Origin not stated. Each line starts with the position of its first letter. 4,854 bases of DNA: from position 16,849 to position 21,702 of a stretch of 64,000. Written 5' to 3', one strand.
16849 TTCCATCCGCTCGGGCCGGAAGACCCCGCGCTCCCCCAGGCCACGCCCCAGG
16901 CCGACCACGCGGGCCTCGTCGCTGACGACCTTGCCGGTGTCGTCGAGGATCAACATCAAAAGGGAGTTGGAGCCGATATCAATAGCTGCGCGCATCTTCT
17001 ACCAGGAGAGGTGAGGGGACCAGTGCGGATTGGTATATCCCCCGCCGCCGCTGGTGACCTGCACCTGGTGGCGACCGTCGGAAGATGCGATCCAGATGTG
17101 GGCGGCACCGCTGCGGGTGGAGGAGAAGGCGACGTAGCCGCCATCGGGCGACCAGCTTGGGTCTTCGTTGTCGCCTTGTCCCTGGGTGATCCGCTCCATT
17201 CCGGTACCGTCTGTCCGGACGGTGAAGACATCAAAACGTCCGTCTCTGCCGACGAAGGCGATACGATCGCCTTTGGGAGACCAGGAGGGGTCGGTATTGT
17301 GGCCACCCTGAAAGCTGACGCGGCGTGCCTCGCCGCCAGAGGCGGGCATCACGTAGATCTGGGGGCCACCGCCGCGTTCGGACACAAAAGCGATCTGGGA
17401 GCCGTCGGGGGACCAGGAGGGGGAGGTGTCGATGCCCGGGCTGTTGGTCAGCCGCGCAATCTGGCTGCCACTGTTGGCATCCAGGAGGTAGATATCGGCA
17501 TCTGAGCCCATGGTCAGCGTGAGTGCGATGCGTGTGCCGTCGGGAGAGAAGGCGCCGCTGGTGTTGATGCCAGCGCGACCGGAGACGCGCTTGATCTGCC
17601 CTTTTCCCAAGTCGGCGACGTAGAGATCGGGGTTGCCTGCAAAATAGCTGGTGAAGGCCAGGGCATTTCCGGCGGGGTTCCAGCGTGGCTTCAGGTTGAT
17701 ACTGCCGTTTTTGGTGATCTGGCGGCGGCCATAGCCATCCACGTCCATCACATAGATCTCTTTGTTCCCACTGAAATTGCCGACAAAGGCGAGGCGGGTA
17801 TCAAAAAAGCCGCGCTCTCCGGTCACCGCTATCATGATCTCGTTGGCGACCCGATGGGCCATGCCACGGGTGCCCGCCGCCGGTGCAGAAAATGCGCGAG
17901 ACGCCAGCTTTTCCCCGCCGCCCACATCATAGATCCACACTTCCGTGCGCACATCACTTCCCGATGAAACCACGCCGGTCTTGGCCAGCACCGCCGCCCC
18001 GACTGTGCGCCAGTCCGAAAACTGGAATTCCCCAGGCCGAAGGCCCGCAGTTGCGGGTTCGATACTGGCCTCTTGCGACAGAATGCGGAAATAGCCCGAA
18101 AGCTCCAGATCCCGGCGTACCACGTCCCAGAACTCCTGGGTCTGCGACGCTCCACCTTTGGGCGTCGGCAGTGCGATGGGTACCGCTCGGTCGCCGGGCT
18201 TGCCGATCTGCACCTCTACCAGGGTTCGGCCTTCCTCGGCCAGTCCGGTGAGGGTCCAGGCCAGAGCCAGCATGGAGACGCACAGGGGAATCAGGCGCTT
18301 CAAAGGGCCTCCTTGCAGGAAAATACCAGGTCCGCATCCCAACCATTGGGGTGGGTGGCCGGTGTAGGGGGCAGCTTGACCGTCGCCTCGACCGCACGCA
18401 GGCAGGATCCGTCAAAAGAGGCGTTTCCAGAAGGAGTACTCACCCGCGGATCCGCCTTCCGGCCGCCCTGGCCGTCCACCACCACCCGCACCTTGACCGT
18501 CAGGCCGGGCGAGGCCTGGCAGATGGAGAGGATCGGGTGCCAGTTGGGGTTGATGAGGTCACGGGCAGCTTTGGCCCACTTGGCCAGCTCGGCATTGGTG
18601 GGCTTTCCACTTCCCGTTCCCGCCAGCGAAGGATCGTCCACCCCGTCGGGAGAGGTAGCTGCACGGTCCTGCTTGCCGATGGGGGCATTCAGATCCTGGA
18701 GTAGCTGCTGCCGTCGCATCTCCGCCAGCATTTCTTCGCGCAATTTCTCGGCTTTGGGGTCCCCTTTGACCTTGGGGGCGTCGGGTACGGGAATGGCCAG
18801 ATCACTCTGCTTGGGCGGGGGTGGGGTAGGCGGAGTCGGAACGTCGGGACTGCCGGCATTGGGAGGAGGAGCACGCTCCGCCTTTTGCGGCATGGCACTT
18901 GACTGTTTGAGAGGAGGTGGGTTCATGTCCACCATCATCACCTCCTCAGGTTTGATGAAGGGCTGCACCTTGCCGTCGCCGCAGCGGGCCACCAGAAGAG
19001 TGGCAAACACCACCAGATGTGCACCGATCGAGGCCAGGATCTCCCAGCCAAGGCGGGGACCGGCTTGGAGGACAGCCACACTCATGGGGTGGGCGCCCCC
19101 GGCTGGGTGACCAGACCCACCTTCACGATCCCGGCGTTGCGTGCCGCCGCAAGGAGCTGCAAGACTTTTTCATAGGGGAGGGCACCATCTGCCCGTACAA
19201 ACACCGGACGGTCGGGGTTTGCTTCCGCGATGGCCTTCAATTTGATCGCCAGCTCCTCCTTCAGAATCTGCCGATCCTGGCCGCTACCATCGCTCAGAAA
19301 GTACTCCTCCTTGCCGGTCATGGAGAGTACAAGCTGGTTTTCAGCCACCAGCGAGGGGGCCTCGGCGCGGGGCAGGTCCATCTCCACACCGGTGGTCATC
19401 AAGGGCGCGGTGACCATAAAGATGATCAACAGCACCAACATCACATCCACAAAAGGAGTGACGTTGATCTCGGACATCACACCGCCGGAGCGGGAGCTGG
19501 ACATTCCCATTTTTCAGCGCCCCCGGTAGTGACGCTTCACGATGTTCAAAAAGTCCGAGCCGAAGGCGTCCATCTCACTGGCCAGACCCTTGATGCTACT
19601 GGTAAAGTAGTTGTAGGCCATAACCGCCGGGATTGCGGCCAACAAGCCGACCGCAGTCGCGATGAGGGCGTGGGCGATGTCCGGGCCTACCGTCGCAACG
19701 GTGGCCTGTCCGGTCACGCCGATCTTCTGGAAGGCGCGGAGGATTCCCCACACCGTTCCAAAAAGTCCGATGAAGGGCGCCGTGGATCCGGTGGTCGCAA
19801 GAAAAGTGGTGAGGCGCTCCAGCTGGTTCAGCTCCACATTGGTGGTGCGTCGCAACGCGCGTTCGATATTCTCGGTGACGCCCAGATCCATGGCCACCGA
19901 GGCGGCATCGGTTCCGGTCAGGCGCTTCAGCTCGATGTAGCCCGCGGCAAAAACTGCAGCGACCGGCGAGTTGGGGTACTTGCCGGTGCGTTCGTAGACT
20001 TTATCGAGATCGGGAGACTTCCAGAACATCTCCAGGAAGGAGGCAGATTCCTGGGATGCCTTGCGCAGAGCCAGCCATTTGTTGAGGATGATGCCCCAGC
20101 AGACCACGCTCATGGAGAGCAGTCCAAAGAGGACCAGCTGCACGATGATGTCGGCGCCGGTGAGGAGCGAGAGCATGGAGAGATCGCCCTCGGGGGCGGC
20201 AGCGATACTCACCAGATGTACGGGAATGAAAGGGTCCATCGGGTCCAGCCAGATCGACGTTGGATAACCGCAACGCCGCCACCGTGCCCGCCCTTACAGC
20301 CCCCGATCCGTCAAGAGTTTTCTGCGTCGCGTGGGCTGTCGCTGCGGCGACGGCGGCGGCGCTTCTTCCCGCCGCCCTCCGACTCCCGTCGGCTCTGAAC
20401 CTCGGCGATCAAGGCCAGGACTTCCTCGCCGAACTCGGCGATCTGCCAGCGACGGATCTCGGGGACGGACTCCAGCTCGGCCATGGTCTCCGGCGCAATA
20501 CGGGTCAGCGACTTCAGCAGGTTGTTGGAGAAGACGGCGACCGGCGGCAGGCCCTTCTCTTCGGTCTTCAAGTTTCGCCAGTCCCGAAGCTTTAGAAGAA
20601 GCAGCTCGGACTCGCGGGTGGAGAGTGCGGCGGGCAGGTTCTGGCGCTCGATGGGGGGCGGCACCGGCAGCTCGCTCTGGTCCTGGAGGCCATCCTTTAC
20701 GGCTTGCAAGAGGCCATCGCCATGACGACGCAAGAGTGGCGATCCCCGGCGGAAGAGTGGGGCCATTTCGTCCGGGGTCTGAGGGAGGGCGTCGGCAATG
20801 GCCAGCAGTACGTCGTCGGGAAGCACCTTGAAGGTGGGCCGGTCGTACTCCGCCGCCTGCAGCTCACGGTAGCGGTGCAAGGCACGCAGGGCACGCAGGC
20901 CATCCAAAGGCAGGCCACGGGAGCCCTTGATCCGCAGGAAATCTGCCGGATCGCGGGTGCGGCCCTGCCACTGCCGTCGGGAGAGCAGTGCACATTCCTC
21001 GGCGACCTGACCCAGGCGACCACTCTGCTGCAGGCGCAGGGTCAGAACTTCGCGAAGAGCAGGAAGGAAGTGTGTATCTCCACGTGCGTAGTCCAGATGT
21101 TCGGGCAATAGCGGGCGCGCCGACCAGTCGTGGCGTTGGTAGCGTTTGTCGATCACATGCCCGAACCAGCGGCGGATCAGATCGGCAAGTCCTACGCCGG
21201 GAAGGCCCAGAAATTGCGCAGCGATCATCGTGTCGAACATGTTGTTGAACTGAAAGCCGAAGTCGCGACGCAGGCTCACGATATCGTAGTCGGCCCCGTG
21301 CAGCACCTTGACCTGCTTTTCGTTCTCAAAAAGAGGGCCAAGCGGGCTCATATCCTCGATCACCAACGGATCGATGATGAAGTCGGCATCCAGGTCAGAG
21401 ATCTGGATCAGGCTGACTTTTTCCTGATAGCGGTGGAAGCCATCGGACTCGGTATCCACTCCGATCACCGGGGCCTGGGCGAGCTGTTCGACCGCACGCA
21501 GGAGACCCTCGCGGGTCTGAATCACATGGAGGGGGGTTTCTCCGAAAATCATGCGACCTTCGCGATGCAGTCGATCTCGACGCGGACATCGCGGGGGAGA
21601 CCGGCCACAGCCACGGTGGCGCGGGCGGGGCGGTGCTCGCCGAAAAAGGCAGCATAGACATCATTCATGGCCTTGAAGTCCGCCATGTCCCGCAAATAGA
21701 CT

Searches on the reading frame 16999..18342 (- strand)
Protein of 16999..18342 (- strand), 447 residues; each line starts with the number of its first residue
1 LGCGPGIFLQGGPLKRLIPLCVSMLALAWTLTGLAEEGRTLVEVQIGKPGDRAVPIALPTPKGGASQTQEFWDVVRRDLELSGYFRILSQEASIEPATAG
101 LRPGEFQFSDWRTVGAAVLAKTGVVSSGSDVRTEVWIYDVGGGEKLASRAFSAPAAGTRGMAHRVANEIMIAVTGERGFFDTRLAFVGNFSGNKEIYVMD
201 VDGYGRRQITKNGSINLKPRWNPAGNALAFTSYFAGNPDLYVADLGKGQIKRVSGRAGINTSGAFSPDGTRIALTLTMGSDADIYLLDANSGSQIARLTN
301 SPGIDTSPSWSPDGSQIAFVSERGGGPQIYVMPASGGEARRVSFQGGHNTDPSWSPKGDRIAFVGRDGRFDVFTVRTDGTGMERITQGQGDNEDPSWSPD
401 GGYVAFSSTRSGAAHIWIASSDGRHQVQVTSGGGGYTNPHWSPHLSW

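Call 69: search_protein_families(library=pfam, proteins=[window:16999-18342:-], max_evalue=0.0001)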
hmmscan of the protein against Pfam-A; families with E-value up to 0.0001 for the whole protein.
window:16999-18342:- (447 aa): 6 families
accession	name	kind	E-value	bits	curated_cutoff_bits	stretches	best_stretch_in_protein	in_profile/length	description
PF07676.18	PD40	-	4.2e-47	157.6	20.9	3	297-331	3-38/38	WD40-like Beta Propeller Repeat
PF04052.18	TolB_N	-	2.1e-15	57.2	22.4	1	43-145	2-105/106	TolB amino-terminal domain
PF00930.27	DPPIV_N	-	1.1e-14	54.4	22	0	281-347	22-83/354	Dipeptidyl peptidase IV (DPP IV) N-terminal region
PF25174.1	Beta-prop_THOC3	-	1.1e-10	41.4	305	0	193-321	68-190/272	THOC3 beta-propeller domain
PF10647.15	Gmad1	-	5.8e-08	33.3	20.5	0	306-376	26-92/251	Lipoprotein LpqB beta-propeller domain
PF23414.1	Beta-prop_EML_2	-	8.1e-06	25.8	90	1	274-417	12-151/266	Echinoderm microtubule-associated protein second beta-propeller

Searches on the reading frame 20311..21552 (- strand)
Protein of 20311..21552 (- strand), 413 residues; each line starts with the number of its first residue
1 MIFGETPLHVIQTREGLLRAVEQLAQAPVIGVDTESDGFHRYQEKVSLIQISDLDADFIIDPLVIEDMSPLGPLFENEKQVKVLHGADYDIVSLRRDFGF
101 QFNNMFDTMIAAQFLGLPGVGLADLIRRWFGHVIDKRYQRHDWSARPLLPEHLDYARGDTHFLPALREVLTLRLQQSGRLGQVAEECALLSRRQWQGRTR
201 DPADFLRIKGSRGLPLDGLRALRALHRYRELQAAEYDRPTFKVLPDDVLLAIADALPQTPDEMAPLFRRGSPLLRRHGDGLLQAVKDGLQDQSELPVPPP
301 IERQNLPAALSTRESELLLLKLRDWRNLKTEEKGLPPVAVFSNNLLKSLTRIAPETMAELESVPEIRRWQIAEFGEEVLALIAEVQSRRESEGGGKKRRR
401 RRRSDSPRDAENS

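Call 69: search_protein_families(library=pfam, proteins=[window:20311-21552:-], max_evalue=0.0001)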
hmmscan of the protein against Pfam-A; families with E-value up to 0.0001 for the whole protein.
window:20311-21552:- (413 aa): 2 families
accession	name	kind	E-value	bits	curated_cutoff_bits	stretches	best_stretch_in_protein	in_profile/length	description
PF01612.26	DNA_pol_A_exo1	-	4.6e-43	147.4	23.6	1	9-174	2-172/173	3'-5' exonuclease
PF00570.28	HRDC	-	6.4e-30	103.4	23.8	2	318-382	4-68/68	HRDC domain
